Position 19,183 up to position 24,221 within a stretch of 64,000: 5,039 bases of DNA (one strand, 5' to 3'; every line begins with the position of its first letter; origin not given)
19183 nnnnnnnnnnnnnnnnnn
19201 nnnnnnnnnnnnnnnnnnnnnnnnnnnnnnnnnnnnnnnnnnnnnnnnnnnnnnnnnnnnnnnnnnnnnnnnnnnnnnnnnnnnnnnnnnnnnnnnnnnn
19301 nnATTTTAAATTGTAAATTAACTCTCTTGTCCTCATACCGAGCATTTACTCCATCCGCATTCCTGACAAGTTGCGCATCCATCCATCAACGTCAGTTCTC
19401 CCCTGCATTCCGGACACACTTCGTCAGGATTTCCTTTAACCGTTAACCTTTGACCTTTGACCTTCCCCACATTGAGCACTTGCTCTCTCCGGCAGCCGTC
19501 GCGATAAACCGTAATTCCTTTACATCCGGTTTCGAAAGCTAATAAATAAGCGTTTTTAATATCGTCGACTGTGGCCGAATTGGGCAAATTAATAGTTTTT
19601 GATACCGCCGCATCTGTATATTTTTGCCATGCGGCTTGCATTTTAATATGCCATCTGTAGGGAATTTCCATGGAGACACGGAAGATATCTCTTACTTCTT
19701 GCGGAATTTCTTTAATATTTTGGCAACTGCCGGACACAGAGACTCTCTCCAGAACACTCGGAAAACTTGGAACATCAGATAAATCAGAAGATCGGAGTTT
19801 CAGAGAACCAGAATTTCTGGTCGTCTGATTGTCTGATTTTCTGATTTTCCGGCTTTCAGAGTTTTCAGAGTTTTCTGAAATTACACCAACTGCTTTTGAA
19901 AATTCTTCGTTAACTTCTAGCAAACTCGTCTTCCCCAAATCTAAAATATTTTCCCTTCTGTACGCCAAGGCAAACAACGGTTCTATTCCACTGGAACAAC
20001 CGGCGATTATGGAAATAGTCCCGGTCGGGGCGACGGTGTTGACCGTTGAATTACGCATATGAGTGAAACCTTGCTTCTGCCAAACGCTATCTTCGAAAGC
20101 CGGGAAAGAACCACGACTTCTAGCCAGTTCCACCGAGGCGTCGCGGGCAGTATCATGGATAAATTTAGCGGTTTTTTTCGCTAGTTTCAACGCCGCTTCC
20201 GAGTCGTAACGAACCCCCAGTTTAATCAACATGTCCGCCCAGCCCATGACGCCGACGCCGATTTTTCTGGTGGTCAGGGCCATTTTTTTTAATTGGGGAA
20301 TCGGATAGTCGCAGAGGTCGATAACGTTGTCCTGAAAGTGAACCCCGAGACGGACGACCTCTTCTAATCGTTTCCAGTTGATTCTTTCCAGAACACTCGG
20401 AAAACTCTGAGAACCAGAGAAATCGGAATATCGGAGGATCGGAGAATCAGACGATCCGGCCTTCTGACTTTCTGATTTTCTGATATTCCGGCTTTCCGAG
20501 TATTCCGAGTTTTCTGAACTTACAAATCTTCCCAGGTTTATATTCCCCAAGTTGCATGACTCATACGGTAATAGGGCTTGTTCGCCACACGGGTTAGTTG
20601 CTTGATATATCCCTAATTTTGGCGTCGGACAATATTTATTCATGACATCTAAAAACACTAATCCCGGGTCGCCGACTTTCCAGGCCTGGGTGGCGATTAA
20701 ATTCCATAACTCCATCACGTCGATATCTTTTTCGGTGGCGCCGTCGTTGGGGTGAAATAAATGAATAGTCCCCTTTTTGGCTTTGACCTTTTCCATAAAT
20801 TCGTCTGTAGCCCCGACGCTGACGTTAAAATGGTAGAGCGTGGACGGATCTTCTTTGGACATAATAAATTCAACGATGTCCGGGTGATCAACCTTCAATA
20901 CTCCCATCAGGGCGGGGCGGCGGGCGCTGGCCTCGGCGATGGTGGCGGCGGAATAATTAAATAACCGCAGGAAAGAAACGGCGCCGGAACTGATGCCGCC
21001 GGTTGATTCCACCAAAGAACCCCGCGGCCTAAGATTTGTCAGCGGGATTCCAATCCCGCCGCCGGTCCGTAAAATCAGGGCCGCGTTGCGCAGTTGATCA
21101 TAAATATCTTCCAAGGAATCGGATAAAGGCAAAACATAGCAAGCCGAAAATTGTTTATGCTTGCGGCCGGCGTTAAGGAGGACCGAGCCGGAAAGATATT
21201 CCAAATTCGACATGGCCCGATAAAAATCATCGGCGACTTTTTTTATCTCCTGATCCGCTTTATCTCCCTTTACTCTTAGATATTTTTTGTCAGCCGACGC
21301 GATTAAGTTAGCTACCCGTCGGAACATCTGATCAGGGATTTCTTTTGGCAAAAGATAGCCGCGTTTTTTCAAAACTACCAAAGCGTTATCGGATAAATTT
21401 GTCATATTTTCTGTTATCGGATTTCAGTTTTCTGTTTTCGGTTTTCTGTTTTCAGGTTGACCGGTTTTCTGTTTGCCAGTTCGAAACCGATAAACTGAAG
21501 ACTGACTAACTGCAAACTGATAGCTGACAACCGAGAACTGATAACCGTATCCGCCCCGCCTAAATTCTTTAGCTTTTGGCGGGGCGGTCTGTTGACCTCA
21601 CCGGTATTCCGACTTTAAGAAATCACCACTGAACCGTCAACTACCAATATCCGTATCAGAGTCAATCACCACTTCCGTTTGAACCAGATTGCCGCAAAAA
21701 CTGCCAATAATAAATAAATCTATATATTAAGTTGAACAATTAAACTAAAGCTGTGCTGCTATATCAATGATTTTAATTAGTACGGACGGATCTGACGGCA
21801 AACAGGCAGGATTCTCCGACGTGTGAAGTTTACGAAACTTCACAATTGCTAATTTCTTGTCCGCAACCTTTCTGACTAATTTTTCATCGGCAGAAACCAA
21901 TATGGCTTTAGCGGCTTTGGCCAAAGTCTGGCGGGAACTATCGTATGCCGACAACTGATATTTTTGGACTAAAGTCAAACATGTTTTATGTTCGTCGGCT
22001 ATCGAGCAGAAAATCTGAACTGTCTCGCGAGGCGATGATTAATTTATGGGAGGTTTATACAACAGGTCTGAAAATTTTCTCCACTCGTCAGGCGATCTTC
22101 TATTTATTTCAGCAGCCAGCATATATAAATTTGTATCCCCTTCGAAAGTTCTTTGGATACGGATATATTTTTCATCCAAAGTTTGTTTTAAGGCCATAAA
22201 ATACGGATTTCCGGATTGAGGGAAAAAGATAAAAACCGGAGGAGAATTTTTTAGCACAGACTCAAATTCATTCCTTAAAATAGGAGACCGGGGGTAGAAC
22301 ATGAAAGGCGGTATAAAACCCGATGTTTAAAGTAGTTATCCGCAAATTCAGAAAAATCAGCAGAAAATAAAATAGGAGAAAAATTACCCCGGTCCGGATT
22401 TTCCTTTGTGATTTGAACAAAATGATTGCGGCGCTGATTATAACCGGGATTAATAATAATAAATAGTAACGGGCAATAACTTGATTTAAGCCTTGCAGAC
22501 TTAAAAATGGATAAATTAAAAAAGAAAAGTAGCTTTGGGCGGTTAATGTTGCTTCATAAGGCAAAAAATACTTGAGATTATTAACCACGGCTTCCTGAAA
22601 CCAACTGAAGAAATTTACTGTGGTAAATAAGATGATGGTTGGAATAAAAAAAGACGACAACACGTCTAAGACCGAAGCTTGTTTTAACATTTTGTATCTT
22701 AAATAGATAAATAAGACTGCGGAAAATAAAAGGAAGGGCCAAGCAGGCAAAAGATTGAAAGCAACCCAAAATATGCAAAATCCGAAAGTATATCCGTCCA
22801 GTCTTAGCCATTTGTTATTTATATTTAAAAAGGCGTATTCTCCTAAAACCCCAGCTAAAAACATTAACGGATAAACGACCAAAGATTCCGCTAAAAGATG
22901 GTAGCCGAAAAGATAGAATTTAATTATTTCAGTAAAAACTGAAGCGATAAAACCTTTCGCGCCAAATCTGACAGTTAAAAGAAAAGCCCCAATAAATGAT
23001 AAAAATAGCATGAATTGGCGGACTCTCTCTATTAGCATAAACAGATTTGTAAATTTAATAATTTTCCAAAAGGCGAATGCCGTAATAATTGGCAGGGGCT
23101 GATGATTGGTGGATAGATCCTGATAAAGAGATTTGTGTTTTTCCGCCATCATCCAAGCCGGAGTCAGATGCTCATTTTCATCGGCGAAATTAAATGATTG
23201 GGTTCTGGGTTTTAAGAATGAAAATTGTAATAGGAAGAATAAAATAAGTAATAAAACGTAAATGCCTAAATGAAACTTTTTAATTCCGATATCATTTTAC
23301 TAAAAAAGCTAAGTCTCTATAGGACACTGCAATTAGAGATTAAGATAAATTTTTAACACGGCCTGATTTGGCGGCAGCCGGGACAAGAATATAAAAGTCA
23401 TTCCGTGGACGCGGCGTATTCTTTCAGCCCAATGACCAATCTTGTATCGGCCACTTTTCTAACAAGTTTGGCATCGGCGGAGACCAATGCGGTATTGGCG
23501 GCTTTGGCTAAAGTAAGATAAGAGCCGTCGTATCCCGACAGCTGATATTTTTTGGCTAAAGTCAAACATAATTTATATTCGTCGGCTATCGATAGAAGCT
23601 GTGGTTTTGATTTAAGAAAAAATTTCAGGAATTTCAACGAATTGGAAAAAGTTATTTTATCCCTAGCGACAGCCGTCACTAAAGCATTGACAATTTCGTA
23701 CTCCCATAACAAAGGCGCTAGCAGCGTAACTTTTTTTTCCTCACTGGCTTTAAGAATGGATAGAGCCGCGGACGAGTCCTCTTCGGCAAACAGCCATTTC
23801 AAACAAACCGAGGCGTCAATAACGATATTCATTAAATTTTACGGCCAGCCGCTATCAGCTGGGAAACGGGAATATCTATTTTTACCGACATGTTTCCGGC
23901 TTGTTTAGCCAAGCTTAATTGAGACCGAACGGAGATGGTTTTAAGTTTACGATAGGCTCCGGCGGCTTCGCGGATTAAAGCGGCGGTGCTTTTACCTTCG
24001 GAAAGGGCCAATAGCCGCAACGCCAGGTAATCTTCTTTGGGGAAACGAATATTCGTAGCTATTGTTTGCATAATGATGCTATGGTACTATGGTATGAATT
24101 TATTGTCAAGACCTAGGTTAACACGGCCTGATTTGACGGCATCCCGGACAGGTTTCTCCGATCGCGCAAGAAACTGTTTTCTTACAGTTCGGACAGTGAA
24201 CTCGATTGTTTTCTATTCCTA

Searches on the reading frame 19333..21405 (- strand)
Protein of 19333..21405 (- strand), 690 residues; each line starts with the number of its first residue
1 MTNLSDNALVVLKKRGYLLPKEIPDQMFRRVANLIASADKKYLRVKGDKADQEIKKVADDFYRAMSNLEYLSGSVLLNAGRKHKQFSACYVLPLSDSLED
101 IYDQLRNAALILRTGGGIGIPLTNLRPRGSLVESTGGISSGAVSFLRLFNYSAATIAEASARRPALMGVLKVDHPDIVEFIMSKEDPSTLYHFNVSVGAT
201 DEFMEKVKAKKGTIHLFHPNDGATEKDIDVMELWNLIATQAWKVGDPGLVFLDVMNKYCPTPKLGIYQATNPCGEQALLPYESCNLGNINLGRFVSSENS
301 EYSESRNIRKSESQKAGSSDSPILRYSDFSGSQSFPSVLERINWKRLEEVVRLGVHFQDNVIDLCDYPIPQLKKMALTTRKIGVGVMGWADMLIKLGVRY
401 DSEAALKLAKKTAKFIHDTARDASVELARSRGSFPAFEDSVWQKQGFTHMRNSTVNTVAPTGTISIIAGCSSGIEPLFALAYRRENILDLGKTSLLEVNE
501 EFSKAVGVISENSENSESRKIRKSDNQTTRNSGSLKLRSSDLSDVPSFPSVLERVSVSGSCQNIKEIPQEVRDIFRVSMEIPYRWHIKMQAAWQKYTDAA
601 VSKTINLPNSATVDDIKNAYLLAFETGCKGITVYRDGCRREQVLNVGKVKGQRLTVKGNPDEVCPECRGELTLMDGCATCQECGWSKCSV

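Call 45: search_protein_families(library=pfam, proteins=[window:19333-21405:-], max_evalue=0.01)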
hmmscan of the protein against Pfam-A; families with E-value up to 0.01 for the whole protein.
window:19333-21405:- (690 aa): 2 families
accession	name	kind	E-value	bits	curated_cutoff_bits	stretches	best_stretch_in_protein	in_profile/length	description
PF02867.20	Ribonuc_red_lgC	-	2.8e-118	396.3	23.9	1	87-634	1-523/523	Ribonucleotide reductase, barrel domain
PF00317.26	Ribonuc_red_lgN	-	2.3e-11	44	28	1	3-83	2-76/77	Ribonucleotide reductase, all-alpha domain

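Call 63: search_protein_families(library=ncbifam, proteins=[window:19333-21405:-], max_evalue=0.00001)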
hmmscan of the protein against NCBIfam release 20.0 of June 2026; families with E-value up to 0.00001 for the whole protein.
window:19333-21405:- (690 aa): 21 families
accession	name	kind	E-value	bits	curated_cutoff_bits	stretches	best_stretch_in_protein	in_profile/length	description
NF006417.0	PRK08665.1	equivalog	2.3e-218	727.1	961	3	2-302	10-311/759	vitamin B12-dependent ribonucleotide reductase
TIGR02504.1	NrdJ_Z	equivalog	2.4e-182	607.7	399.95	1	20-644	18-606/606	adenosylcobalamin-dependent ribonucleoside-diphosphate reductase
NF005010.0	PRK06406.1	subfamily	2.5e-174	581.6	1125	3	47-307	210-470/771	vitamin B12-dependent ribonucleotide reductase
TIGR02506.1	NrdE_NrdA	equivalog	3.3e-91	306.6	341.05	2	35-444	22-429/616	ribonucleoside-diphosphate reductase subunit alpha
NF006207.0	PRK08332.1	equivalog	2.4e-88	296.9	2400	4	119-273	702-860/1684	vitamin B12-dependent ribonucleotide reductase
NF005122.0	PRK06556.1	equivalog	6.2e-88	295.6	859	4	445-653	539-717/960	vitamin B12-dependent ribonucleotide reductase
NF005991.0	PRK08115.1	equivalog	6.8e-82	275.8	854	4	341-501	507-687/858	vitamin B12-dependent ribonucleotide reductase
NF005401.0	PRK06948.1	subfamily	4.1e-77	260.2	906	3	11-296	20-315/604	ribonucleotide reductase-like protein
NF006577.0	PRK09102.1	equivalog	3.4e-64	217.2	620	3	4-261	25-268/604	ribonucleoside-diphosphate reductase subunit alpha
NF005544.0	PRK07207.1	equivalog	3.7e-64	217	965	3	49-221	331-509/965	ribonucleoside-diphosphate reductase subunit alpha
NF005736.0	PRK07562.1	equivalog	1.9e-59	201.3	1737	3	194-301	398-504/1222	vitamin B12-dependent ribonucleotide reductase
NF005101.0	PRK06539.1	equivalog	8.7e-59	199.3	988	3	55-222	192-363/822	ribonucleoside-diphosphate reductase subunit alpha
NF009029.0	PRK12365.1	equivalog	1.7e-50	171.9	1350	2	54-222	421-593/1046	ribonucleoside-diphosphate reductase subunit alpha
NF006279.0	PRK08447.1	equivalog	8.6e-49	166.6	1082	2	19-222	157-352/789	ribonucleoside-diphosphate reductase subunit alpha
NF006665.0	PRK09209.1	equivalog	4.7e-45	154.1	1057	2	51-221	199-372/761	ribonucleoside-diphosphate reductase subunit alpha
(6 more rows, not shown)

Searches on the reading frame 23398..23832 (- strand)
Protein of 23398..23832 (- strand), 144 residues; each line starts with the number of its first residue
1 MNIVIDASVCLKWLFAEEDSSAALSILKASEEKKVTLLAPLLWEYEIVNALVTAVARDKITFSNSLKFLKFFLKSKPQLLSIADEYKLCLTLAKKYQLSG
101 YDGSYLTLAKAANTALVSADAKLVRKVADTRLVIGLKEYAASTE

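Call 4: search_protein_families(library=pfam, proteins=[window:23398-23832:-], max_evalue=1)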
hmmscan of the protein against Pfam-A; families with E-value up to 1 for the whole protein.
window:23398-23832:- (144 aa): 3 families
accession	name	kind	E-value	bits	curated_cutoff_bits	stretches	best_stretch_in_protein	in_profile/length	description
PF01850.27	PIN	-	6.2e-07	30.5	23.6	1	3-125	1-116/120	PIN domain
PF13470.12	PIN_3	-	0.0059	17.9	27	1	3-64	2-59/115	PIN domain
PF16289.11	PIN_12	-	0.0072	17.2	32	1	3-89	1-93/172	PIN domain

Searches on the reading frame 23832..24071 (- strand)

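Call 4: search_protein_families(library=pfam, proteins=[window:23832-24071:-], max_evalue=1)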
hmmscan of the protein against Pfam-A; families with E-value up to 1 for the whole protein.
window:23832-24071:- (79 aa): 3 families
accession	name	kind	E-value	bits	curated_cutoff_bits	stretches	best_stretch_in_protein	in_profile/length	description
PF01402.27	RHH_1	-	0.0023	18.3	20.5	1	6-40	2-36/39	Ribbon-helix-helix protein, copG family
PF20605.4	Antitox_RHH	-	0.0083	16.7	27.2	1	16-36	17-37/50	Antitoxin-like ribbon-helix-helix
PF21983.2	NikA-like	-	0.021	15.4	27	1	3-59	4-59/72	Mobilization protein NikA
